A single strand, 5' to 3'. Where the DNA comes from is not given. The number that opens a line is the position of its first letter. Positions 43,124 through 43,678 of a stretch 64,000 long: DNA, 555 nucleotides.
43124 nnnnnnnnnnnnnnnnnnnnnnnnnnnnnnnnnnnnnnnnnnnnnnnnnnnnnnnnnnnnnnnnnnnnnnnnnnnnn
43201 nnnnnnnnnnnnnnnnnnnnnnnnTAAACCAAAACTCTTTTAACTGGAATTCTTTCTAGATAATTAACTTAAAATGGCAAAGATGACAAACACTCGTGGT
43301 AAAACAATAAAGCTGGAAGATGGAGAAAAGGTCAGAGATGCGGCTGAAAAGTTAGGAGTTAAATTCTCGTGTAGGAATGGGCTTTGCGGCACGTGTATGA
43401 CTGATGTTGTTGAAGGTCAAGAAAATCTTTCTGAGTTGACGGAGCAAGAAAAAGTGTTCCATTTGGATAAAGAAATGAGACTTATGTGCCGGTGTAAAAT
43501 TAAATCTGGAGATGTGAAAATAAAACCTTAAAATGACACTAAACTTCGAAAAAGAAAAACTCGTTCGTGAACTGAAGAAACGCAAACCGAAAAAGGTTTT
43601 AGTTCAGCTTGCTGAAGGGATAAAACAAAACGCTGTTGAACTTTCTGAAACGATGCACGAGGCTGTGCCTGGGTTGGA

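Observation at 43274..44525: A [2Fe-2S] ferredoxin-like gene is translationally coupled to dph2: candidate missing electron donor for archaeal diphthamide synthesis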

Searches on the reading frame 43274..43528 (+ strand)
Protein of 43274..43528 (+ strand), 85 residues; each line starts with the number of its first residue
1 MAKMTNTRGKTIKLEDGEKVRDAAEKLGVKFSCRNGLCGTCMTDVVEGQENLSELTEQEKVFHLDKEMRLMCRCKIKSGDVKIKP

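Call 3: search_protein_families(library=pfam, proteins=[window:43274-43528:+], max_evalue=0.1)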
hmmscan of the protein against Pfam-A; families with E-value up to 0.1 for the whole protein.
window:43274-43528:+ (85 aa): 4 families
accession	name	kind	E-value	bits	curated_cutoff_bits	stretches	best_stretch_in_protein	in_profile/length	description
PF00111.32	Fer2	-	1.9e-13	50.6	21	1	7-77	5-77/77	2Fe-2S iron-sulfur cluster binding domain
PF13085.11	Fer2_3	-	0.029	14.8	27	1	24-57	43-75/107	2Fe-2S iron-sulfur cluster binding domain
PF14938.12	SNAP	-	0.051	13.5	25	1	34-71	201-238/282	Soluble NSF attachment protein, SNAP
PF10418.14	DHODB_Fe-S_bind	-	0.079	13.1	23.9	0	32-50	5-23/41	Iron-sulfur cluster binding domain of dihydroorotate dehydrogenase B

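Call 4: search_protein_families(library=ncbifam, proteins=[window:43274-43528:+], max_evalue=0.1)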
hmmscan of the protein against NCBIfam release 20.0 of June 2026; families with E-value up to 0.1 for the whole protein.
window:43274-43528:+ (85 aa): 21 families
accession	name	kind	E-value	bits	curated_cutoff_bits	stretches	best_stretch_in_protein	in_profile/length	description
NF041393.1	Frdxn_Halo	equivalog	6.8e-09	35.6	150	1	9-83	37-113/128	ferredoxin Fer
TIGR02008.1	fdx_plant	subfamily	1.1e-07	31.5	81.15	1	8-73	13-79/97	ferredoxin [2Fe-2S]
NF040810.1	BenC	equivalog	1.5e-06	27.6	430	1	10-78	13-85/333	benzoate 1,2-dioxygenase electron transfer component BenC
NF007964.0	PRK10684.1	equivalog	1.9e-06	27.1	383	1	24-82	275-331/333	NADH oxidoreductase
TIGR02007.1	fdx_isc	equivalog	2.7e-06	27.5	132.1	1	8-83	14-97/110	ISC system 2Fe-2S type ferredoxin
NF004317.0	PRK05713.1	equivalog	2.9e-06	26.7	338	1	22-83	21-82/312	iron-sulfur-binding ferredoxin reductase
NF058606.1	GlBtMonoRdsGbcB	equivalog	4.8e-06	25.7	500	1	7-83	284-360/362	glycine betaine monooxygenase reductase subunit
NF007985.1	PRK10713.1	equivalog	7.7e-06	25.4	75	1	25-83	26-79/81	class I ribonucleotide reductase maintenance protein YfaE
NF008822.0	PRK11872.1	equivalog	1.7e-05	24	402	1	9-77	12-85/341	anthranilate 1,2-dioxygenase electron transfer component AntC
NF045803.1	MethMoxFADbindMmoC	equivalog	2.4e-05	23.3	500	1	19-83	23-89/343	aromatic/alkene monooxygenase hydroxylase FAD-binding subunit MmoC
TIGR02160.1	PA_CoA_Oxy5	hypoth_equivalog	6.4e-05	21.9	420.8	1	16-57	281-324/352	1,2-phenylacetyl-CoA epoxidase subunit PaaE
NF010071.0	PRK13552.1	equivalog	0.0017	17.7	264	1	20-61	43-84/241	fumarate reductase iron-sulfur subunit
TIGR01941.1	nqrF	equivalog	0.0081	15.1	295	1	6-82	38-117/405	NADH:ubiquinone reductase (Na(+)-transporting) subunit F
NF004616.0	PRK05950.1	subfamily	0.0094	15.1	228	1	19-61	43-85/238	succinate dehydrogenase iron-sulfur subunit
TIGR00384.1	dhsB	subfamily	0.012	15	88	1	24-53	40-68/222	succinate dehydrogenase and fumarate reductase iron-sulfur protein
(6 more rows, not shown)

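Call 5: find_homologous_proteins(query=window:43274-43528:+, max_evalue=0.001)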
Query window:43274-43528:+ (85 aa): 8 proteins with E <= 0.001 among 8 candidates.
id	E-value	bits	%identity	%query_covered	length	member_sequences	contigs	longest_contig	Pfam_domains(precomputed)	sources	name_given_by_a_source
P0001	4.0e-49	181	100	100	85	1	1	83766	PF00111.33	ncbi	-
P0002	1.8e-41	157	82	100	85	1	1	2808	PF00111.33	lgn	-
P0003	1.3e-38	148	76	100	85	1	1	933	PF00111.33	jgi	jgi:ferredoxin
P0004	4.7e-38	146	79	100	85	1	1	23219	PF00111.33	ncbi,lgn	-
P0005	2.5e-32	128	69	100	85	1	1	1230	PF00111.33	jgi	-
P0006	1.8e-30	122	68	96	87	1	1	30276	PF00111.33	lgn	-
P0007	6.5e-22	95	62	86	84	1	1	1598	PF00111.33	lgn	-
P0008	1.4e-20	91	61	82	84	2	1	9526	PF00111.33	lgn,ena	-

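Call 7: find_encoding_contigs(protein=P0004, flank=5000, max_places=3)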
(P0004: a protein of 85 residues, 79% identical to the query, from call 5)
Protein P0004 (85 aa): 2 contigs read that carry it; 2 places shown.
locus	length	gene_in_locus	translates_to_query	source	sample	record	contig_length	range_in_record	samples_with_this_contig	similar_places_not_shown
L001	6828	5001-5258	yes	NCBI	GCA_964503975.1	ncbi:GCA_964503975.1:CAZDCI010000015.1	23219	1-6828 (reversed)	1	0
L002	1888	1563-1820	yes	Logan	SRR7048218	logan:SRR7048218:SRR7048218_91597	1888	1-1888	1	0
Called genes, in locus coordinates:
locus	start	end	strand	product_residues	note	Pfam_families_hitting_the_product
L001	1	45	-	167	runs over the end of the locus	-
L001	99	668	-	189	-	PF00571:CBS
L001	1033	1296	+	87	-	-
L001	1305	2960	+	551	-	PF00118:Cpn60_TCP1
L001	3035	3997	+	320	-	PF03486:HI0933_like (faint), PF07992:Pyr_redox_2, PF13738:Pyr_redox_3, PF00070:Pyr_redox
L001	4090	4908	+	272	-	-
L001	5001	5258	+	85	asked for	PF00111:Fer2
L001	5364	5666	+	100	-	-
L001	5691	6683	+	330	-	PF01866:Diphthamide_syn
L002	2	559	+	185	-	?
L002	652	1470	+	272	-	-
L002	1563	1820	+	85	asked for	PF00111:Fer2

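Call 8: find_encoding_contigs(protein=P0006, flank=5000, max_places=3)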
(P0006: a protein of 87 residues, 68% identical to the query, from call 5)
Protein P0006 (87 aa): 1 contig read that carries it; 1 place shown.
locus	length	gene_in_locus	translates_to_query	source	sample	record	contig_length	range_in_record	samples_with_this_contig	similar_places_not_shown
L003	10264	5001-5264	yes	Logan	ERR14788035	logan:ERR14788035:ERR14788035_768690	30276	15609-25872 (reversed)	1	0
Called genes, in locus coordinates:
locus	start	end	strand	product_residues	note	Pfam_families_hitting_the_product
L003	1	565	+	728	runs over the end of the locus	PF00009:GTP_EFTU, PF03144:GTP_EFTU_D2, PF22042:EF-G_D2, PF14492:EFG_III, PF03764:EFG_IV, PF00679:EFG_C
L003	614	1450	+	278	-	PF00106:adh_short, PF08659:KR, PF13561:adh_short_C2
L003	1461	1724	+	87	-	-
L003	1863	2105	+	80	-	PF13192:Thioredoxin_3 (weak), PF00462:Glutaredoxin, PF13417:GST_N_3 (weak)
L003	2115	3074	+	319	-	PF00890:FAD_binding_2 (faint), PF03486:HI0933_like (faint), PF07992:Pyr_redox_2, PF13738:Pyr_redox_3, PF00070:Pyr_redox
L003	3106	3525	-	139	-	-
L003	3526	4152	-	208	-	-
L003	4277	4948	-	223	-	-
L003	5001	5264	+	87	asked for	PF00111:Fer2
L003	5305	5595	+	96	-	-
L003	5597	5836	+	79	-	-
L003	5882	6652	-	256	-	-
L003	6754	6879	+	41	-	-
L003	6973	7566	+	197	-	PF02151:UVR (weak)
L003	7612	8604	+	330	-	PF01866:Diphthamide_syn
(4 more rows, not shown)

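Call 9: find_encoding_contigs(protein=P0008, flank=5000, max_places=3)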
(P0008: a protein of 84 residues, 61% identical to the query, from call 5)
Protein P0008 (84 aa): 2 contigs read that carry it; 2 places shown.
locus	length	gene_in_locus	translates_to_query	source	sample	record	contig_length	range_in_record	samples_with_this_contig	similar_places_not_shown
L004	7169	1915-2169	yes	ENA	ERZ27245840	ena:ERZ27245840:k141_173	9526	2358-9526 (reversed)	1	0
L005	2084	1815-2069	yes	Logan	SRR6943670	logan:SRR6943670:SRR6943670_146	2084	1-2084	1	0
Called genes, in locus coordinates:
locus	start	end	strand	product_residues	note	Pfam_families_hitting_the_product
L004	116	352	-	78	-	-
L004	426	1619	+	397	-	PF04894:Nre_N, PF04895:Nre_C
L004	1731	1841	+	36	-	-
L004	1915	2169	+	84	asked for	PF00111:Fer2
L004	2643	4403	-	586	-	PF00999:Na_H_Exchanger, PF02254:TrkA_N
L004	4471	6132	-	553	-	PF01406:tRNA-synt_1e (weak), PF01921:tRNA-synt_1f, PF09334:tRNA-synt_1g (faint)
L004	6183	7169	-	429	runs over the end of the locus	-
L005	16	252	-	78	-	-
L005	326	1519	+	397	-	PF04894:Nre_N, PF04895:Nre_C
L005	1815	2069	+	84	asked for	PF00111:Fer2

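Call 10: find_encoding_contigs(protein=P0001, flank=10000, max_places=2)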
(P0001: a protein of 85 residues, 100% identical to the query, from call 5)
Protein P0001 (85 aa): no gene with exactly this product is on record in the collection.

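Call 11: find_encoding_contigs(protein=P0002, flank=5000, max_places=3)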
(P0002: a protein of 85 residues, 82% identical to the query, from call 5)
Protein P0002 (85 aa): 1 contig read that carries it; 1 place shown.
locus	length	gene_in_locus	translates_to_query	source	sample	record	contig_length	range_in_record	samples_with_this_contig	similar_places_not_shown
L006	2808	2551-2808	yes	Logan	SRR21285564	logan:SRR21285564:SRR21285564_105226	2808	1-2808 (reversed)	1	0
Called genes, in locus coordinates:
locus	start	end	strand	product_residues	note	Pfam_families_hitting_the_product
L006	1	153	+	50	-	?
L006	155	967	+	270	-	PF00106:adh_short, PF01370:Epimerase (weak), PF08659:KR, PF13460:NAD_binding_10, PF13561:adh_short_C2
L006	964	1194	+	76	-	PF00462:Glutaredoxin, PF13192:Thioredoxin_3 (weak), PF13417:GST_N_3 (weak)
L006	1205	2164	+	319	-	PF07992:Pyr_redox_2, PF13738:Pyr_redox_3, PF00070:Pyr_redox (weak)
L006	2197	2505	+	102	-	-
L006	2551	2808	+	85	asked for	PF00111:Fer2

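Call 29: search_solved_structures(query=window:43274-43528:+, max_evalue=0.01, show_alignments=2)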
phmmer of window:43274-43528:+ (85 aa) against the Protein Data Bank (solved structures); distinct sequences matched with E-value up to 0.01: 51.
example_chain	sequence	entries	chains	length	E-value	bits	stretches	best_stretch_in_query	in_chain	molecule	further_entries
9i2a_A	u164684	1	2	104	2.9e-14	56.1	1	10-85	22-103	Ferredoxin-4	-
1iue_A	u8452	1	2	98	4.9e-07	33.1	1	4-79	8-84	FERREDOXIN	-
3p63_A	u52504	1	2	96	7.1e-06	29.4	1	6-54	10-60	Ferredoxin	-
7s3d_X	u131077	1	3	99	1.6e-05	28.3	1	5-54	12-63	2Fe-2S ferredoxin-type domain-containing protein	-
1doi_A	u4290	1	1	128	2.3e-05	27.8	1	11-83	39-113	2FE-2S FERREDOXIN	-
1e0z_A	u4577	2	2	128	2.6e-05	27.7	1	11-83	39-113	FERREDOXIN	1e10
1rfk_A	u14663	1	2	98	2.9e-05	27.5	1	9-54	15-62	Ferredoxin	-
7eu3_8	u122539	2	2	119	4.6e-05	26.8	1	32-79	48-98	Photosynthetic NDH subunit of subcomplex B3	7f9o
1i7h_A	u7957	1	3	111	4.9e-05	26.8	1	9-82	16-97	FERREDOXIN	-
1frd_A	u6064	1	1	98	5.4e-05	26.6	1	10-55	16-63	HETEROCYST [2FE-2S] FERREDOXIN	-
3b2g_A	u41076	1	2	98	6.5e-05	26.4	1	8-53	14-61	Ferredoxin-1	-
1roe_A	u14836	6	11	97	7.5e-05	26.2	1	10-56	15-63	FERREDOXIN | Ferredoxin-1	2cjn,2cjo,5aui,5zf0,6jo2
6khi_1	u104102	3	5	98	7.7e-05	26.1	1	10-56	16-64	Ferredoxin-1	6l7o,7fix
1frr_A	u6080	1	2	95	7.7e-05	26.1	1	11-54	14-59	FERREDOXIN I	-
9grx_3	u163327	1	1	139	0.00011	25.6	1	34-75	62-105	Photosynthetic NDH subunit of subcomplex B 3, chloroplastic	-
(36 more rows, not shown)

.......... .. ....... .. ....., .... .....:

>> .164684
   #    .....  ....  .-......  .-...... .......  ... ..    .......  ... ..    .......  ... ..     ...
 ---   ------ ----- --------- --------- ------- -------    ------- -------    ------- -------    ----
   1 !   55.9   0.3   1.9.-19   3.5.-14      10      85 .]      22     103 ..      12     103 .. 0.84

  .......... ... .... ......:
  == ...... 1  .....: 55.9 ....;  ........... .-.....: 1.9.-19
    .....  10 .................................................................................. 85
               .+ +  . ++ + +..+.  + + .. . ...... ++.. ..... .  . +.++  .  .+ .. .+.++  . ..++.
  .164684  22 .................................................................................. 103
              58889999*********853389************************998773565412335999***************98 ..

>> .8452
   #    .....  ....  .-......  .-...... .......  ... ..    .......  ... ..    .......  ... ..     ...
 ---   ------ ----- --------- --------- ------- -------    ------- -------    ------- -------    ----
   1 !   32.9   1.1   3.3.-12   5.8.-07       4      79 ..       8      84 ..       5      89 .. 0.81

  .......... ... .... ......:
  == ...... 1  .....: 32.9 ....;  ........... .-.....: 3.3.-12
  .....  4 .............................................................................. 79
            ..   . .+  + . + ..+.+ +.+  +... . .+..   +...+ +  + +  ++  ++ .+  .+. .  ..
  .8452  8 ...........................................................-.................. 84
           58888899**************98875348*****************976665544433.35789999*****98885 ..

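Call 31: search_protein_representatives(alignment_id=A2)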
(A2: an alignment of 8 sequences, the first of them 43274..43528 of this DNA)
Query: 8 sequences, 85 profile positions. Proteins with E-value up to 0.001 (for the whole library): 1433; up to 1e-10: 202; up to 1e-30: 3. The best 150 are listed.
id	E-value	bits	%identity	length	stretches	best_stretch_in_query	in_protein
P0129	3.4e-32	126.3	-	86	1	1-84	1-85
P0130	7.0e-32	125.3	-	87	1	1-84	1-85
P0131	5.3e-31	122.5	-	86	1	1-84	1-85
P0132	2.7e-26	107.4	-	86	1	1-84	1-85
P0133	3.8e-26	106.9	-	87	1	9-84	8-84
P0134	1.3e-25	105.2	-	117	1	3-84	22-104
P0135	4.4e-25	103.5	-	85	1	3-84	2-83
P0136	5.4e-25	103.2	-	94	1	9-82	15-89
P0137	1.8e-24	101.6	-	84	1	7-84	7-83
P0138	2.2e-24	101.3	-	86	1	1-84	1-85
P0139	2.4e-24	101.1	-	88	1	1-84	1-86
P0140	3.2e-24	100.8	-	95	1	7-84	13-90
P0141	8.6e-24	99.4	-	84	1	1-84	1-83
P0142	9.5e-24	99.2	-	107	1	1-84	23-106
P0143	1.5e-23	98.6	-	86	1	1-84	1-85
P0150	1.5e-22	95.4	-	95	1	1-73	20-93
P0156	1.2e-21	92.5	-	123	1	2-84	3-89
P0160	2.3e-21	91.6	-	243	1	13-84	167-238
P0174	8.3e-20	86.6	-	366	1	8-84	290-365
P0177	1.4e-19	85.9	-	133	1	11-84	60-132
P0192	9.8e-18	80.0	-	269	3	10-77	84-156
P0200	3.8e-17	78.1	-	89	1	4-84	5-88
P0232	2.2e-15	72.4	-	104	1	10-84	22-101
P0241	1.4e-14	69.8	-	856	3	14-81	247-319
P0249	3.8e-14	68.5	-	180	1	2-84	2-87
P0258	1.2e-13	66.8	-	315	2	9-63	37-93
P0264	2.5e-13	65.9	-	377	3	9-60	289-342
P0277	9.1e-13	64.0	-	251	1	6-60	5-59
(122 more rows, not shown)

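Call 38: find_related_loci(query=A4, collection=metagenome_contigs, flank=10000)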
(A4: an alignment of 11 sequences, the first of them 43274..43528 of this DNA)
Query A4 (85 aa) in metagenome_contigs; peptide patterns used: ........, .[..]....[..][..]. (x = any residue, [..] = any of these).
228 stretches matched a pattern; 79 encode a relative of the query (tblastn E <= 1e-3); 79 distinct loci.
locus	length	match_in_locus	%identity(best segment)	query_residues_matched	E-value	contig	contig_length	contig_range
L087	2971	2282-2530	63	1-83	2e-31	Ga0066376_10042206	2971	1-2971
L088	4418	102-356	58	1-84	1e-29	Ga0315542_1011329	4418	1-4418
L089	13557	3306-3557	58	1-83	1e-28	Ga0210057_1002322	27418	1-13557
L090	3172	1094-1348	56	1-84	4e-28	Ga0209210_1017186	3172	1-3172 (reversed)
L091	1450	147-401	56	1-84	2e-28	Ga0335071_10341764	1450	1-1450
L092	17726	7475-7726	60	1-83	6e-28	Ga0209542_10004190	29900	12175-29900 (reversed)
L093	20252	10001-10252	60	1-83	6e-28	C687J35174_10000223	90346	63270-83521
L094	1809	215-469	58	1-84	1e-27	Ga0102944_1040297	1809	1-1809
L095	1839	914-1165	55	1-83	1e-27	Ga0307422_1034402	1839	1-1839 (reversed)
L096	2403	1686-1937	56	1-83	1e-27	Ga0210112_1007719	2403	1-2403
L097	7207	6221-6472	56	1-83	2e-27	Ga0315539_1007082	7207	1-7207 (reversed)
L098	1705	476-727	56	1-83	2e-27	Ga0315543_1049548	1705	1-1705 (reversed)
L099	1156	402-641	59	4-83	7e-28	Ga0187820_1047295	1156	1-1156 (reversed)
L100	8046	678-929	56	1-83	2e-27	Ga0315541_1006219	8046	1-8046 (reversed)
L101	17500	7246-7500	55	1-84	3e-27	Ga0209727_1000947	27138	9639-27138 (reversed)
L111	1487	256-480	61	10-84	3e-26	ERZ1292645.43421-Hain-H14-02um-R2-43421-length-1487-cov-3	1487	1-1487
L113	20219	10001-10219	62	12-84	8e-26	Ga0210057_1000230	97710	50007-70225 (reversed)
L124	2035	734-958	56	10-84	6e-25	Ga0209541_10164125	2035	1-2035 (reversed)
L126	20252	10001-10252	51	1-83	9e-25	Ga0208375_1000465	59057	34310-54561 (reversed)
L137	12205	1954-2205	50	1-84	6e-24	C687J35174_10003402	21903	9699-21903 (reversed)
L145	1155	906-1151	49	1-81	2e-23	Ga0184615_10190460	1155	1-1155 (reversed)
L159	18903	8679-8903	44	1-74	2e-19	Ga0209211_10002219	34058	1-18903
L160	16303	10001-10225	44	1-74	2e-19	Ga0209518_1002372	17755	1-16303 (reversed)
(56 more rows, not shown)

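Call 43: search_protein_families(library=pfam, proteins=[L113:10890-11495:+, L111:497-1174:+, L145:513-875:+, L126:11094-11669:+, L137:2234-2713:+], max_evalue=0.001)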
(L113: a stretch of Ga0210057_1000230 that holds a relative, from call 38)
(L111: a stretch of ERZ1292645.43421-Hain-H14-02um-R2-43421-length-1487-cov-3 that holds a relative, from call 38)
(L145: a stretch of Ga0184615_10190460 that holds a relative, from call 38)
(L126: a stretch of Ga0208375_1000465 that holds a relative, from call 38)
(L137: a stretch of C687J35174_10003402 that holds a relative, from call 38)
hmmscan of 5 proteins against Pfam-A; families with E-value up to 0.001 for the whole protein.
L113:10890-11495:+ (202 aa): 1 family
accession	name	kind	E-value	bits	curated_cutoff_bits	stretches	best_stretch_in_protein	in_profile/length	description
PF02777.23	Sod_Fe_C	-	7.2e-24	84.2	20.9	1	98-197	3-102/102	Iron/manganese superoxide dismutases, C-terminal domain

L111:497-1174:+ (226 aa): 4 families
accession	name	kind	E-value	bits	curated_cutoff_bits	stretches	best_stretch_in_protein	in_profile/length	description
PF00175.26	NAD_binding_1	-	1e-13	52.3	22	1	112-208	1-107/109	Oxidoreductase NAD-binding domain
PF08022.18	FAD_binding_8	-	4.6e-07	30.3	22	1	5-87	4-79/109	FAD-binding domain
PF00970.30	FAD_binding_6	-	7.8e-07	29.8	21.1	1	6-106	3-99/99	Oxidoreductase FAD-binding domain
PF08030.17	NAD_binding_6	-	0.00024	21.6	22.2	0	112-142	6-42/156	Ferric reductase NAD binding domain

L145:513-875:+ (121 aa): 0 families

L126:11094-11669:+ (192 aa): 1 family
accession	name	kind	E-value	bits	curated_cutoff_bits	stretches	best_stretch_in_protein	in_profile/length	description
PF01936.24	NYN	-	3.6e-13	50.7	24.2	1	7-166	1-133/145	NYN domain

L137:2234-2713:+ (160 aa): 0 families
